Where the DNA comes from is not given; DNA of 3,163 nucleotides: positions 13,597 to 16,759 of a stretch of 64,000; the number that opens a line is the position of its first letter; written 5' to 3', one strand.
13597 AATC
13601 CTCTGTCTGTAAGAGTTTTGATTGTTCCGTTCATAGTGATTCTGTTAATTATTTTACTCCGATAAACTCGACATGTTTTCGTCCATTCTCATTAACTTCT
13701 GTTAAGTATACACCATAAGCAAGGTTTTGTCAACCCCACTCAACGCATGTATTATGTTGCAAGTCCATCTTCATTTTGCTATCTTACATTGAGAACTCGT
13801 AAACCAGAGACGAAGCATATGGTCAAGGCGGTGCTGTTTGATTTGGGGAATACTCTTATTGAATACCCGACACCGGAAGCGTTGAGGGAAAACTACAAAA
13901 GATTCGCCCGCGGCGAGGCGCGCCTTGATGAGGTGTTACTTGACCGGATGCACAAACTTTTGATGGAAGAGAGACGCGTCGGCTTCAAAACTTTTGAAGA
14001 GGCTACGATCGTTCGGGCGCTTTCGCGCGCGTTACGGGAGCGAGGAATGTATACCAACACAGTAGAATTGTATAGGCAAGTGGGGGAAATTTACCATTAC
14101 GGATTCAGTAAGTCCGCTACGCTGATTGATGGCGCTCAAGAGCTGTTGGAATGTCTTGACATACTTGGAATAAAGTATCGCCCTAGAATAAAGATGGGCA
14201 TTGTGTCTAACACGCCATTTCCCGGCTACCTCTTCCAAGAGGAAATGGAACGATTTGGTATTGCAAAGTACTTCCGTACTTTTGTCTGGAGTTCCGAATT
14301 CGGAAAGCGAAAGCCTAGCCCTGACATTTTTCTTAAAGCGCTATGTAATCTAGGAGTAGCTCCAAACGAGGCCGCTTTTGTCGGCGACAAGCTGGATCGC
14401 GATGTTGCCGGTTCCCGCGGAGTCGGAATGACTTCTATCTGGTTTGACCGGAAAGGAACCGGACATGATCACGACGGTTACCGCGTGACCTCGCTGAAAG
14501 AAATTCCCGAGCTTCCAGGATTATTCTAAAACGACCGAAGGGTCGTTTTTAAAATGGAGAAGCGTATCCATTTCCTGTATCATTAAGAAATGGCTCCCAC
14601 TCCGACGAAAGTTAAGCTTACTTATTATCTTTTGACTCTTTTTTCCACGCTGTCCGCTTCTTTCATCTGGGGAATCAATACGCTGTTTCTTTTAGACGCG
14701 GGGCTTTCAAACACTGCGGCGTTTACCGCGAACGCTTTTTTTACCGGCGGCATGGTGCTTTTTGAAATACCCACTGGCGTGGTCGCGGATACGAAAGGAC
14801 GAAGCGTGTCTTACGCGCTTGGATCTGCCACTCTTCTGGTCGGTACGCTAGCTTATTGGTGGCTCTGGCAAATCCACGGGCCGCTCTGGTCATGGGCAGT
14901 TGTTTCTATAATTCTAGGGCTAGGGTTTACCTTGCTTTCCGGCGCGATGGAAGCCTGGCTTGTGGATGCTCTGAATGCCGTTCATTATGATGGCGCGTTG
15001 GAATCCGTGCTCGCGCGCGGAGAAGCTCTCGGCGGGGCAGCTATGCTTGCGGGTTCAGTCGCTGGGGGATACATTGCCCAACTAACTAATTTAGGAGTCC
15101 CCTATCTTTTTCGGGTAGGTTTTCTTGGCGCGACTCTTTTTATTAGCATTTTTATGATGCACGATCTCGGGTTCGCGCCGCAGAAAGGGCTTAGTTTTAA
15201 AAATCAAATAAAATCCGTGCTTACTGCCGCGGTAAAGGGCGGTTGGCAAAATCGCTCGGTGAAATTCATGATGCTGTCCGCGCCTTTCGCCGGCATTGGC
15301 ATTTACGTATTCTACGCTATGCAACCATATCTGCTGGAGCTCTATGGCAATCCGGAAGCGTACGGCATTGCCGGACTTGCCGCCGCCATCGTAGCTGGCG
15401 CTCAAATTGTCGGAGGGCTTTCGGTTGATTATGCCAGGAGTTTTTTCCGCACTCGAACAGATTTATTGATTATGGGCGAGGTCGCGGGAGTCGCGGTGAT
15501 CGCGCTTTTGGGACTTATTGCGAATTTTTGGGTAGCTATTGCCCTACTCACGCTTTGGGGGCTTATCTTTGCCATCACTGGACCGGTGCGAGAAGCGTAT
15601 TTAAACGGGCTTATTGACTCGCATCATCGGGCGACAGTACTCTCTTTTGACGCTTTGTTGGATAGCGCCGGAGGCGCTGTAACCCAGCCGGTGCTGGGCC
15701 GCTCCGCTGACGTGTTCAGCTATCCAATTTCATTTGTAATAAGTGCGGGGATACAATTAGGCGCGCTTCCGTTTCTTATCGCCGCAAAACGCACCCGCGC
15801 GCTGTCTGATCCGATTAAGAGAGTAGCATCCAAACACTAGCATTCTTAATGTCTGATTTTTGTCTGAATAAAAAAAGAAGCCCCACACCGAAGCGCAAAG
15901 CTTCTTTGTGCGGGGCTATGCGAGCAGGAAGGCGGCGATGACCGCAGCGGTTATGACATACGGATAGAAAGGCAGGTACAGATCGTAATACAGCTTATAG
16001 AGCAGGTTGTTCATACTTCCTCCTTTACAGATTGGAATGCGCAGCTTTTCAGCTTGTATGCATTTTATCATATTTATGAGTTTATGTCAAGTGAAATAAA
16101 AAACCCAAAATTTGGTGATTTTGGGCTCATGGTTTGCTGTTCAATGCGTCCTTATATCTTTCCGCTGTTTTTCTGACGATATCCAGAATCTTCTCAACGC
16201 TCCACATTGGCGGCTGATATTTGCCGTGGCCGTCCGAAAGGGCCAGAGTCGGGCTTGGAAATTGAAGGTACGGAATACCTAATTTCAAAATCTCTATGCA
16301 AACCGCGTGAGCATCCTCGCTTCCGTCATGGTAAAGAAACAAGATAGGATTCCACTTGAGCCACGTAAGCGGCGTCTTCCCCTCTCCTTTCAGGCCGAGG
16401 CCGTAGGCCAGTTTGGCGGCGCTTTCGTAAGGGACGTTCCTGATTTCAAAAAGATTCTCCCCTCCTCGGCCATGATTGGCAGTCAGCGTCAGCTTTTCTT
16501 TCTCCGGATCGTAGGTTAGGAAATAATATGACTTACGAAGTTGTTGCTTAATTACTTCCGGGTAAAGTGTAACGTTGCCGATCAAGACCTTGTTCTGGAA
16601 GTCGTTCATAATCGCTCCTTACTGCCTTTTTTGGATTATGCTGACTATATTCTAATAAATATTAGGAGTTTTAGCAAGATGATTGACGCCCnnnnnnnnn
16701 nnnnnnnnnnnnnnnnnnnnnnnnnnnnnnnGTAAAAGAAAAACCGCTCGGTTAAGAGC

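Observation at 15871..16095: Self-contained GC-rich 32-codon ORF (Tyr-rich, hydrophobic tail): small toxin-like peptide candidate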

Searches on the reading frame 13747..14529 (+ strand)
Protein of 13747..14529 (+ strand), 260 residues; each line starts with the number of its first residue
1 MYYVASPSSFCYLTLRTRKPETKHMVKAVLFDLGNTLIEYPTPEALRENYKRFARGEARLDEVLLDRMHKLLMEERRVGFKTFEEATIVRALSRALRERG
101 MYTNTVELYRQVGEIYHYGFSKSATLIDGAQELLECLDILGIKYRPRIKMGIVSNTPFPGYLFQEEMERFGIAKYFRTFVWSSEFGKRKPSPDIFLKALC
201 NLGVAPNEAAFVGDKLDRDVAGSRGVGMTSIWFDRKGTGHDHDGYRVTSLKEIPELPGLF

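Call 8: search_protein_families(library=pfam, proteins=[window:13747-14529:+], max_evalue=0.1)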
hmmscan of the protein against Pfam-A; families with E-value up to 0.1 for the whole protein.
window:13747-14529:+ (260 aa): 4 families
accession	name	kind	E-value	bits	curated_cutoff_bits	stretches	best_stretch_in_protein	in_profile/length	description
PF13419.12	HAD_2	-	3.4e-17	63.5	23.8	1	77-232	46-177/178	Haloacid dehalogenase-like hydrolase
PF00702.32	Hydrolase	-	7.6e-16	59.5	26.4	1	26-226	1-190/191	haloacid dehalogenase-like hydrolase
PF13242.12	Hydrolase_like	-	8.6e-09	35.6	22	1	188-233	3-48/75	HAD-hyrolase-like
PF09419.16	PGP_phosphatase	-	0.088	12.8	20.4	0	205-234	135-164/168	Mitochondrial PGP phosphatase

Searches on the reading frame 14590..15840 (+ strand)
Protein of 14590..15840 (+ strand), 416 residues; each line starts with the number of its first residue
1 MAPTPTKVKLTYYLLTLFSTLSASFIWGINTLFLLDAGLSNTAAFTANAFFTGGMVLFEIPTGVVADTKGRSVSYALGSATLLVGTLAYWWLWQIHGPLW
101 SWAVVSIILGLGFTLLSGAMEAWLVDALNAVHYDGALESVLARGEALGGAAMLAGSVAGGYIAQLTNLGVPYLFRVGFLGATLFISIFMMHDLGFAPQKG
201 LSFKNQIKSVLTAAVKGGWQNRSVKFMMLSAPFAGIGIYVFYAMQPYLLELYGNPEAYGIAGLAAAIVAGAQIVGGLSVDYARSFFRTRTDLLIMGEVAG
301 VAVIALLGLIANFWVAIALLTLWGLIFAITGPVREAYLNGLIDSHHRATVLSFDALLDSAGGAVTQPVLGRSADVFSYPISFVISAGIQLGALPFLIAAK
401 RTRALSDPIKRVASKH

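Call 8: search_protein_families(library=pfam, proteins=[window:14590-15840:+], max_evalue=0.1)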
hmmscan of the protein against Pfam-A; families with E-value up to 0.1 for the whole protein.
window:14590-15840:+ (416 aa): 1 family
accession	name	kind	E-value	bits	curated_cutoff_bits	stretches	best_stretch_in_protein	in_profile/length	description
PF07690.21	MFS_1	-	6.1e-12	45.5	33.4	2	13-286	2-269/347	Major Facilitator Superfamily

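Call 20: find_related_loci(query=window:14590-15840:+, collection=genome_contigs, flank=4000)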
Query window:14590-15840:+ (416 aa) in genome_contigs; peptide patterns used: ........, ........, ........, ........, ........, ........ (x = any residue, [..] = any of these).
103 stretches matched a pattern; 57 encode a relative of the query (tblastn E <= 1e-3); 57 distinct loci.
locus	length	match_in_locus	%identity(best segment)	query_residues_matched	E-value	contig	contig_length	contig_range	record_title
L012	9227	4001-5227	82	1-409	0e+0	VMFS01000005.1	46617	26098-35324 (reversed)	MAG: Parcubacteria group bacterium Gr01-1014_30 G01um101430_scaffold_234, whole genome shotgun sequence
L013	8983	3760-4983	58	1-407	5e-150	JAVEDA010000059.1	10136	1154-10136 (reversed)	MAG: Actinomycetota bacterium isolate BP_166 scaffold_7361328, whole genome shotgun sequence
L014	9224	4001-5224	59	1-407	2e-148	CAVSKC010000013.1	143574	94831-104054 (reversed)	MAG: uncultured Actinomycetota bacterium isolate MFD09212.bin.2.128 genome assembly, contig: contig_72597, whole genome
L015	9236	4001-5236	57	1-411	2e-144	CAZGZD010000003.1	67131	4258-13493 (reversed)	MAG TPA_asm: uncultured Gammaproteobacteria bacterium isolate binchicken_co347_41 genome assembly, contig: NODE_206_leng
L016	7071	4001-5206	58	7-407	3e-143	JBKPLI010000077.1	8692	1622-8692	MAG: Actinomycetota bacterium isolate GS_HAYS_MAG_00096 GS_HAYS_000001676055, whole genome shotgun sequence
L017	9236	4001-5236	57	1-411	5e-143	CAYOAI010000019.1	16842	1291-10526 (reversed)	MAG TPA_asm: uncultured Gammaproteobacteria bacterium isolate SRP342105_co3_12 genome assembly, contig: NODE_2989_length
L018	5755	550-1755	57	7-407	5e-143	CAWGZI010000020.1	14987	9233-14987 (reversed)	MAG: uncultured Gaiellaceae bacterium isolate MFD09206.bin.2.203 genome assembly, contig: contig_74610, whole genome sho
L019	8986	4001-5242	55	3-415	1e-140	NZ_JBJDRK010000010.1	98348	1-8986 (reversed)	Microbacterium sp. ZW T2_14 ZW_T2_14_contig_010, whole genome shotgun sequence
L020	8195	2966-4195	57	2-410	2e-140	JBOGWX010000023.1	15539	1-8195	MAG: Actinomycetota bacterium isolate M3-S_metabat2.bin.336 k127_3927793, whole genome shotgun sequence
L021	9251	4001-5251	57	4-410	2e-140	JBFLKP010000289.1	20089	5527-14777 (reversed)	MAG: Candidatus Limnocylindrales bacterium isolate RS2.bin12 k97_727951, whole genome shotgun sequence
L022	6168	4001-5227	54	3-410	3e-140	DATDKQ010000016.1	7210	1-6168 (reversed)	MAG TPA_asm: Solirubrobacterales bacterium isolate SMAG_U362 k141_534678, whole genome shotgun sequence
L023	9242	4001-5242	55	3-415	3e-140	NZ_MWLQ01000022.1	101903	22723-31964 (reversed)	Microbacterium sp. B35-30 B35-30_R1_contig_21, whole genome shotgun sequence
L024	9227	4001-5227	54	3-410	6e-140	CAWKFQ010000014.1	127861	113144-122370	MAG: uncultured Solirubrobacterales bacterium isolate MFD08497.bin.2.49 genome assembly, contig: contig_19579, whole gen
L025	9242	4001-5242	55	3-415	4e-139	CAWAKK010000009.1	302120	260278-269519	MAG: uncultured Solirubrobacterales bacterium isolate MFD02360.bin.2.82 genome assembly, contig: contig_7736, whole geno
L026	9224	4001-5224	55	4-410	7e-139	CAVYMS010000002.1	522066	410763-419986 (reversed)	MAG: uncultured Thermoleophilaceae bacterium isolate MFD05747.bin.2.210 genome assembly, contig: contig_16163, whole gen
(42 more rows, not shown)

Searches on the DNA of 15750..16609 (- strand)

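Call 7: search_rna_families(source=window, start=15750, end=16200, threshold=evalue, max_evalue=10)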
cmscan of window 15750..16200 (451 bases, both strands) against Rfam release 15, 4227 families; matches with E-value up to 10: 4.
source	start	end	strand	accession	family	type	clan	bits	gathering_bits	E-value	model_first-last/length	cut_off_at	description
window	16083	16183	+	RF00311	snoZ188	Gene; snRNA; snoRNA; CD-box;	-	18.1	50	0.45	1-123/123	no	Small nucleolar RNA Z188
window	16081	16134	+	RF02067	STnc310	Gene; sRNA;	-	16.8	40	1.5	1-61/61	no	Salmonella enterica sRNA STnc310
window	15776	15850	+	RF01177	snR67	Gene; snRNA; snoRNA; CD-box;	CL00053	13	55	4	16-83/83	no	Small nucleolar RNA snR67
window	15864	15915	-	RF02401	ClpQY_promoter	Cis-reg;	-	12.6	42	3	1-36/57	no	ClpQY promoter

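Call 56: search_dna_similar(query=L069:221-925:+, collection=plasmids, mode=distant, max_rows=8)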
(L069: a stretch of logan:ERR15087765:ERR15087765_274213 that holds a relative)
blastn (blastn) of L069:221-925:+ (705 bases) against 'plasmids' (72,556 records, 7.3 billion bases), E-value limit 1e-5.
No match.
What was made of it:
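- Tried and rejected: Plasmid collection searched with blastn using the whole L069 cassette: no match (call 56).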

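Call 59: search_rna_families(sources=[L002, L006, L007, L069, L012, L070, L071, L072, L075], threshold=gathering)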
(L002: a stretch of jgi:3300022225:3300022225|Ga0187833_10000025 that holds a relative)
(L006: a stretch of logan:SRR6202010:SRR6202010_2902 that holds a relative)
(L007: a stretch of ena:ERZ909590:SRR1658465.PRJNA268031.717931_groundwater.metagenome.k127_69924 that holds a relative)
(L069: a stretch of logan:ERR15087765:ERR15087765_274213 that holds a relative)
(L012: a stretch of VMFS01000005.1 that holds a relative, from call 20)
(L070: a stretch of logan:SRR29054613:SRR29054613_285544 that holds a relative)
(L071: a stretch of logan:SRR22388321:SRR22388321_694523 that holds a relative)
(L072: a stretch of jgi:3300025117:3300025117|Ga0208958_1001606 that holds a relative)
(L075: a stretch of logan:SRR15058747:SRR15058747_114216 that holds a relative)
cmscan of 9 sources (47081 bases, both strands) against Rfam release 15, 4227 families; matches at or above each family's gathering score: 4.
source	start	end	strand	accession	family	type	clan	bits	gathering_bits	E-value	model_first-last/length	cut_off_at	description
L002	7531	7896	+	RF00010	RNaseP_bact_a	Gene; ribozyme;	CL00002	120.7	100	1.6e-36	1-367/367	no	Bacterial RNase P class A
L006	4743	4814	-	RF00005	tRNA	Gene; tRNA;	CL00001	70.6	29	1.6e-13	1-71/71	no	tRNA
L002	3789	3875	+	RF00005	tRNA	Gene; tRNA;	CL00001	55.1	29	2.9e-09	1-71/71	no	tRNA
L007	3669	3752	-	RF00005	tRNA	Gene; tRNA;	CL00001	50.6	29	5.1e-08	1-71/71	no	tRNA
